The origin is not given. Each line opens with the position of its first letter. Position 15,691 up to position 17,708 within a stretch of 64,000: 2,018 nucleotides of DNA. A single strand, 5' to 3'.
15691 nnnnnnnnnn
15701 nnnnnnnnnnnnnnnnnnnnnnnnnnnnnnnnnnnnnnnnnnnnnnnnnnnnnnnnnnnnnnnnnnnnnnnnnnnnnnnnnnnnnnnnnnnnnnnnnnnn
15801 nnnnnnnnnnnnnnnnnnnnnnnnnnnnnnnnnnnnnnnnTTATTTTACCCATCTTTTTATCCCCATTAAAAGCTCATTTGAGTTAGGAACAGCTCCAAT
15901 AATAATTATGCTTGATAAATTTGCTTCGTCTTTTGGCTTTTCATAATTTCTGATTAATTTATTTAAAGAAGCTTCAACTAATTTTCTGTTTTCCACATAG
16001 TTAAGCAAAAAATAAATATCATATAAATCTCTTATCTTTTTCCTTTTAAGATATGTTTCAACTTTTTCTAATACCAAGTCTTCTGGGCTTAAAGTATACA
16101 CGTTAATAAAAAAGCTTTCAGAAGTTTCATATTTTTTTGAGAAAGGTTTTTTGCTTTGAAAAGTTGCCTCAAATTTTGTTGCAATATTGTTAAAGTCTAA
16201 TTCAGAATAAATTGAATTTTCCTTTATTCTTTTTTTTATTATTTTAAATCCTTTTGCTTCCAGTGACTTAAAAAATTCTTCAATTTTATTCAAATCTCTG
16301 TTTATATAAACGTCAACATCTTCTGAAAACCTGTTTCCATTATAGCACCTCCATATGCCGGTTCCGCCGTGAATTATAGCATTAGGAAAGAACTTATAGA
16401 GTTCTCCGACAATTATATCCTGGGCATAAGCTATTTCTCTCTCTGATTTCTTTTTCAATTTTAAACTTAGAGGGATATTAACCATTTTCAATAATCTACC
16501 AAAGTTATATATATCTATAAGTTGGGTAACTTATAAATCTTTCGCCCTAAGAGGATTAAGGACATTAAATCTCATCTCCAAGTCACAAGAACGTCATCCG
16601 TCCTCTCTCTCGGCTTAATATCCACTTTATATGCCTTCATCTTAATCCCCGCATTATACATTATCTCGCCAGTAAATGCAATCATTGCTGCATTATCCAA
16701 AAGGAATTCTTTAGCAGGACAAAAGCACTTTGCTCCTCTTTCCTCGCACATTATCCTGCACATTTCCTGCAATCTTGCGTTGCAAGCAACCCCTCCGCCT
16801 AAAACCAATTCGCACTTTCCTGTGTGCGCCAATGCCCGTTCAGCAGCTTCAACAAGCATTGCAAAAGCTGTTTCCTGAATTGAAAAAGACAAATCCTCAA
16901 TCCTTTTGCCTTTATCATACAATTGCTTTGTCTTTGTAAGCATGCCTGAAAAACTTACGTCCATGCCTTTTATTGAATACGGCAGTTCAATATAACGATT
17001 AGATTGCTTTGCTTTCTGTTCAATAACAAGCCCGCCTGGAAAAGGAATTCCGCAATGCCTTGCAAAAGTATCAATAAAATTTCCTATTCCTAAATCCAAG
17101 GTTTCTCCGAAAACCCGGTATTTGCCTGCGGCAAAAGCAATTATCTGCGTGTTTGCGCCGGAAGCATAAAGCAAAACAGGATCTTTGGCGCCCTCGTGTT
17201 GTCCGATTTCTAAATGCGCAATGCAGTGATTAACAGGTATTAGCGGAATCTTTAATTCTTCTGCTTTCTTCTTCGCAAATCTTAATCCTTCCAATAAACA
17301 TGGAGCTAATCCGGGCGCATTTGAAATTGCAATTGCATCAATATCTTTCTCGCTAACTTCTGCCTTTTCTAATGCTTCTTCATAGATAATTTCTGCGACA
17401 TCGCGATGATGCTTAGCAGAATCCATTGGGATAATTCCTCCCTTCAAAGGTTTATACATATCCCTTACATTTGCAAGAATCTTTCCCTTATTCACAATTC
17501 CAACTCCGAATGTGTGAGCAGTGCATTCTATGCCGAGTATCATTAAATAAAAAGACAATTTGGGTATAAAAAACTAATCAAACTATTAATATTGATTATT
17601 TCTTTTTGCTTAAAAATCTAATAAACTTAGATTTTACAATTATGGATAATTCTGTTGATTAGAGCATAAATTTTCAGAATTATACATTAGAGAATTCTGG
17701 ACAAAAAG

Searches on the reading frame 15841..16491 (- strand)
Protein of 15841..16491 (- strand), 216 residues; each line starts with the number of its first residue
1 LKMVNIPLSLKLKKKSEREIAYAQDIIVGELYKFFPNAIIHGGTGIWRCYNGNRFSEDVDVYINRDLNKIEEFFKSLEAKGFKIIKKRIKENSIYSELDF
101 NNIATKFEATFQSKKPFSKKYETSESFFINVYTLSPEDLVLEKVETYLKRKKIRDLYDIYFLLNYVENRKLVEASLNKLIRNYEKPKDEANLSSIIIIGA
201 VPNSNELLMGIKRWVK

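Call 3: search_protein_families(library=pfam, proteins=[window:15841-16491:-], max_evalue=1)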
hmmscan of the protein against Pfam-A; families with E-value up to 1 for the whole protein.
window:15841-16491:- (216 aa): 3 families
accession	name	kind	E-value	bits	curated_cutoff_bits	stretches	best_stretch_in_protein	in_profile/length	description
PF08843.17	AbiEii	-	4.5e-19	69.8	22.5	1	33-184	10-191/238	Nucleotidyl transferase AbiEii toxin, Type IV TA system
PF19502.5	DUF6036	-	3.3e-05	24.2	23.6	1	37-156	21-115/164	Nucleotidyltransferase of unknown function (DUF6036)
PF14907.12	NTP_transf_5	-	0.00024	21.2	31.2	1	54-166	92-215/249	Uncharacterised nucleotidyltransferase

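Call 4: search_protein_families(library=padloc, proteins=[window:15841-16491:-], max_evalue=1)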
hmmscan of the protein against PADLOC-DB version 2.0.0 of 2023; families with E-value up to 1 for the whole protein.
window:15841-16491:- (216 aa): 25 families
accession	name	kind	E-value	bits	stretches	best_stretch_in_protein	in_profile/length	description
PDLC02323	AbiEii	-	3.7e-19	67.3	2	10-90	12-90/248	AbiEii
PDLC02307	AbiEii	-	4.4e-17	60.6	1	31-185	16-166/219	AbiEii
PDLC02330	AbiEii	-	4.4e-13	47.5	1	33-184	22-183/219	AbiEii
PDLC02304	AbiEii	-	1.5e-12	46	2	113-169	140-193/260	AbiEii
PDLC02292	AbiEii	-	5.9e-11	40.7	2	31-112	41-118/283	AbiEii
PDLC02328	AbiEii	-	7.4e-09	33.8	1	39-168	16-147/203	AbiEii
PDLC02313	AbiEii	-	7.9e-09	33.4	1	40-165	46-191/254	AbiEii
PDLC02293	AbiEii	-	1.8e-08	32.2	1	22-169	24-194/270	AbiEii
PDLC02296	AbiEii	-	4.2e-07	27.4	2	39-69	47-77/282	AbiEii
PDLC02294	AbiEii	-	1.3e-06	26.4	1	40-167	47-189/260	AbiEii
PDLC02289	AbiEii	-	2e-06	25.5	1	36-175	51-147/309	AbiEii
PDLC02318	AbiEii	-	9.7e-06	23.1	1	130-172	151-193/280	AbiEii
PDLC02317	AbiEii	-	9.7e-06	22.8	2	37-75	43-82/396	AbiEii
PDLC02305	AbiEii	-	1.3e-05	22.6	1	129-167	157-195/306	AbiEii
PDLC02295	AbiEii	-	1.6e-05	22.4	1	25-109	29-111/261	AbiEii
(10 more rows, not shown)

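Call 5: search_protein_families(library=ncbifam, proteins=[window:15841-16491:-], max_evalue=1)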
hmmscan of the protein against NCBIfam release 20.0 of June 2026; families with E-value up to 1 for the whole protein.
window:15841-16491:- (216 aa): 0 families

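Call 8: search_solved_structures(query=window:15841-16491:-, max_evalue=1, show_alignments=2)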
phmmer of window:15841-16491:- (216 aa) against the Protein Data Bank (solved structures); distinct sequences matched with E-value up to 1: 3.
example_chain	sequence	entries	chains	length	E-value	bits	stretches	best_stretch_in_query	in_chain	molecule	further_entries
4o8s_A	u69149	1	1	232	0.0063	19.3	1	39-188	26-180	Putative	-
4ok0_A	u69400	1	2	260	0.0075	19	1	38-188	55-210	Putative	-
7eeb_C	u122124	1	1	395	0.45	13.2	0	63-135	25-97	Cation channel sperm-associated protein 3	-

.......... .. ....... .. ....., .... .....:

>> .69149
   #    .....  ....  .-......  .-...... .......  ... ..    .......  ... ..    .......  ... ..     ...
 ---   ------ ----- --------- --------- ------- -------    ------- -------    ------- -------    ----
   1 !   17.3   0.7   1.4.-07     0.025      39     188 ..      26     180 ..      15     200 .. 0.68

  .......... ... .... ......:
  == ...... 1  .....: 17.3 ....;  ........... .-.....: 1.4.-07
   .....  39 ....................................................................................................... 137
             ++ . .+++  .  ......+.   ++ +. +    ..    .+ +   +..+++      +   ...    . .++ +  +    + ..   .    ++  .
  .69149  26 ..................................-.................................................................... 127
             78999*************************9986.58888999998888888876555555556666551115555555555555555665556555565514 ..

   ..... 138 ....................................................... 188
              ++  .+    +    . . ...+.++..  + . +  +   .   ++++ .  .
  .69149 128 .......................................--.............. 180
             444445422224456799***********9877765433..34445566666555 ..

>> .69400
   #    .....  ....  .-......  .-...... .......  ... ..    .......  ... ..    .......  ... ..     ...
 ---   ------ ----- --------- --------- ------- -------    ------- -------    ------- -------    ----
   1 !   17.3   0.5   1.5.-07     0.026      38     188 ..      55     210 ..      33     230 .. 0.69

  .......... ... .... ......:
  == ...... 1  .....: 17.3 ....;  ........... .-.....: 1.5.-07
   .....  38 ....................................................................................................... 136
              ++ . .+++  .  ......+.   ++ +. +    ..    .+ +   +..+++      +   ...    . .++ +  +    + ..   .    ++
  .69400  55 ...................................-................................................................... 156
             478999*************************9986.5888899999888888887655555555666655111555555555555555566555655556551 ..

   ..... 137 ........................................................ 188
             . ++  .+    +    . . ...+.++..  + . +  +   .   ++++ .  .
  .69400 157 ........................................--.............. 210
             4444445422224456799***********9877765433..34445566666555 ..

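Call 74: find_related_loci(query=A7, collection=metagenome_contigs, flank=3000)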
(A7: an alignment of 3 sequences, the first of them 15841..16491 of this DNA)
Query A7 (216 aa) in metagenome_contigs; peptide patterns used: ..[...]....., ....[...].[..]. (x = any residue, [..] = any of these).
600 stretches matched a pattern (row limit reached: there are more); 472 encode a relative of the query (tblastn E <= 1e-3); the best 80 are kept; 80 distinct loci.
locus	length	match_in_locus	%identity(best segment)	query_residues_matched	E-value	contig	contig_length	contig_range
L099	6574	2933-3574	80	3-216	9e-115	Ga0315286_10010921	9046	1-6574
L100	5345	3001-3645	78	2-216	1e-113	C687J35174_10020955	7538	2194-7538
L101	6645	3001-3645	78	2-216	1e-113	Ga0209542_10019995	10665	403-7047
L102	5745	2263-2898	76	5-216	5e-107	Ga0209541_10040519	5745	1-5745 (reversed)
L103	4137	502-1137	76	5-216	2e-107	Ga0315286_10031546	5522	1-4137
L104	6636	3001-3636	76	5-216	3e-107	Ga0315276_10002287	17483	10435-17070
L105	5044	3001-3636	75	5-216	4e-106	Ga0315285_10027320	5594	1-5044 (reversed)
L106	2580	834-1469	74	5-216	5e-108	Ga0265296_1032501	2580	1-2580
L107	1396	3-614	77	13-216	2e-109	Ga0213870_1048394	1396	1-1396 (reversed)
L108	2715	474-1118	67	2-216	9e-101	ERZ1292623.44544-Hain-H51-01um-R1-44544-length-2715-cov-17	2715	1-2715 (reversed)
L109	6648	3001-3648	68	1-216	3e-96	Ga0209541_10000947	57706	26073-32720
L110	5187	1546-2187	66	3-216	5e-95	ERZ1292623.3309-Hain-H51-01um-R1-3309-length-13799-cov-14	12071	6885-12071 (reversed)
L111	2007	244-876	67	6-216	1e-98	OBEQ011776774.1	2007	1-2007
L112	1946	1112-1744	67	6-216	8e-99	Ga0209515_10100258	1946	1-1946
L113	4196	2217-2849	67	6-216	9e-95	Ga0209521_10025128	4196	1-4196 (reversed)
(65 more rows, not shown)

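Call 89: find_related_loci(query=A7, collection=viral_contigs, flank=4000)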
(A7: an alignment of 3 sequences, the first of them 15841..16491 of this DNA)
Query A7 (216 aa) in viral_contigs; peptide patterns used: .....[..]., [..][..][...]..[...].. (x = any residue, [..] = any of these).
107 stretches matched a pattern, but none encodes a relative of the query by tblastn (E <= 1e-3).

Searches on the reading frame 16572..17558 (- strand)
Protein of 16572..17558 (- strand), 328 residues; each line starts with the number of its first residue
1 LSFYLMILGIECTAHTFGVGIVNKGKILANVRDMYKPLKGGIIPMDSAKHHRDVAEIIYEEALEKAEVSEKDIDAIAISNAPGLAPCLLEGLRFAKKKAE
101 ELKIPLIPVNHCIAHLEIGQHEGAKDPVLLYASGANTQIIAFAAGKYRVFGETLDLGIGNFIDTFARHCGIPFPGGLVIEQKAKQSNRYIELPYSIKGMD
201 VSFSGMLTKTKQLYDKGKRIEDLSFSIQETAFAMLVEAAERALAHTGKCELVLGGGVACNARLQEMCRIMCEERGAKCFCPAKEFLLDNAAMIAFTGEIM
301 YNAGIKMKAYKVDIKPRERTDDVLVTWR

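Call 3: search_protein_families(library=pfam, proteins=[window:16572-17558:-], max_evalue=1)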
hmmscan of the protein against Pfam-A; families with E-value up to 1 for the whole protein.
window:16572-17558:- (328 aa): 4 families
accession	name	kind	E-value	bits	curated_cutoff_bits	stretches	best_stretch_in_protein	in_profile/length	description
PF00814.31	TsaD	-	1.3e-74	251.7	24.8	1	27-295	2-264/264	tRNA N6-adenosine threonylcarbamoyltransferase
PF22521.2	HypF_C_2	-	2.3e-09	37.8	27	1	178-282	122-228/241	Carbamoyltransferase, Kae1-like Domain, second subdomain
PF02543.21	Carbam_trans_N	-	0.025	14.4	24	0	210-262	261-315/346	Carbamoyltransferase N-terminus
PF01982.22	CTP-dep_RFKase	-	0.043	14.2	25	1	9-78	59-119/121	Domain of unknown function DUF120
